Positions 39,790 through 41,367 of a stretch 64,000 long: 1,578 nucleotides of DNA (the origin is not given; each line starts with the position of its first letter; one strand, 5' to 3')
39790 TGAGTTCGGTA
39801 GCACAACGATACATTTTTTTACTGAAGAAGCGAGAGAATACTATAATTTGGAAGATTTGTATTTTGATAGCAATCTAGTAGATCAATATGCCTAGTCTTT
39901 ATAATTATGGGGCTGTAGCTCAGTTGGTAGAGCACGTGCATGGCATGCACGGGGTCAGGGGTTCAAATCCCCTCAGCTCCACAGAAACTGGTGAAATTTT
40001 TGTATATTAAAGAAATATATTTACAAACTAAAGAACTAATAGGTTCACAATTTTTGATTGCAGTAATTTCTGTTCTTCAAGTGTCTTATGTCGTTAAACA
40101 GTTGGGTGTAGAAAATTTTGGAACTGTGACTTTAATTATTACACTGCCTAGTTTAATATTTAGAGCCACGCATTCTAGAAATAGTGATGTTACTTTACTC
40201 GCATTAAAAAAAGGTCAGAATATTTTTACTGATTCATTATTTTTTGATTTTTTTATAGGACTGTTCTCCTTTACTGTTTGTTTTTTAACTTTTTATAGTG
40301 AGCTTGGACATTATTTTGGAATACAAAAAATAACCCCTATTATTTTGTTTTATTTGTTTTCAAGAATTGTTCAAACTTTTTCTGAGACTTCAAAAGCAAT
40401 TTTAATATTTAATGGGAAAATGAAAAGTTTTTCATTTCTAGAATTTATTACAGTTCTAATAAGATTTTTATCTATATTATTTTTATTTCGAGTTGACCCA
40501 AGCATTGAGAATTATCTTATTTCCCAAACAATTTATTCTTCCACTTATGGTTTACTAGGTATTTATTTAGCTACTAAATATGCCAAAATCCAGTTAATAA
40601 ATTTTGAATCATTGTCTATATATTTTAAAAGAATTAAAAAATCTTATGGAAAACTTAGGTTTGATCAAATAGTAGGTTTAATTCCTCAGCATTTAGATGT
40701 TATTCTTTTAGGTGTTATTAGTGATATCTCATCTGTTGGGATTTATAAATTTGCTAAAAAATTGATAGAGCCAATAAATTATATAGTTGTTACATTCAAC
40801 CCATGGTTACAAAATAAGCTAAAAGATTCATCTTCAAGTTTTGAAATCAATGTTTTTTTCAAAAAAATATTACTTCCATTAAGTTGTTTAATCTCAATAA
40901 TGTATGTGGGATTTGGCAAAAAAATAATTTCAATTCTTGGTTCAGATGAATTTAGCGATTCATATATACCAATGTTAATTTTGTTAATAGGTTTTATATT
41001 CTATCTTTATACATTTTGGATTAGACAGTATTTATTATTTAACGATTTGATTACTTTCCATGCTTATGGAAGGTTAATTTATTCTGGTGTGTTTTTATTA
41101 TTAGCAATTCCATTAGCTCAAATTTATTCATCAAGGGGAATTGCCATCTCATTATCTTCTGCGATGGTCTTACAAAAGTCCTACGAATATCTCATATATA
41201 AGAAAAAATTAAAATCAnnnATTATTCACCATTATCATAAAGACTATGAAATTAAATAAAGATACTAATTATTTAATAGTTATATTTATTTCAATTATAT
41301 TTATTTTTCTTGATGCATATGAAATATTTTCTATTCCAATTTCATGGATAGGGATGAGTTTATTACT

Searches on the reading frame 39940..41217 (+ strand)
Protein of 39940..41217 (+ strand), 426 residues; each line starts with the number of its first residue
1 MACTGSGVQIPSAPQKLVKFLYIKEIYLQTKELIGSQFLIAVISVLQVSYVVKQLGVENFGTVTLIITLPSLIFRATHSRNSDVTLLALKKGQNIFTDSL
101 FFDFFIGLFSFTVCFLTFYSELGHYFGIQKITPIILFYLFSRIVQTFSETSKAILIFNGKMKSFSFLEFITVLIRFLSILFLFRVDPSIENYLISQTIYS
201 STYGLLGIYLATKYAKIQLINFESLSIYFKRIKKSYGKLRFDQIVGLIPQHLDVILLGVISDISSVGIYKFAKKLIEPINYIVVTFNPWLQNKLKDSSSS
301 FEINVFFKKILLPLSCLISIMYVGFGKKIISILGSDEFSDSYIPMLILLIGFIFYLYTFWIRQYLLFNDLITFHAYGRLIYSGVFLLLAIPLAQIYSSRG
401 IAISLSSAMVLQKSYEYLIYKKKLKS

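Call 71: search_protein_families(library=pfam, proteins=[window:39940-41217:+], max_evalue=0.001)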
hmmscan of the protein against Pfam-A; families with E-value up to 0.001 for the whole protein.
window:39940-41217:+ (426 aa): 1 family
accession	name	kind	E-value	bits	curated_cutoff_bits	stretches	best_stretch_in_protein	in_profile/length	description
PF01943.22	Polysacc_synt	-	4.2e-05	23.5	28.2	1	33-285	8-260/274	Polysaccharide biosynthesis protein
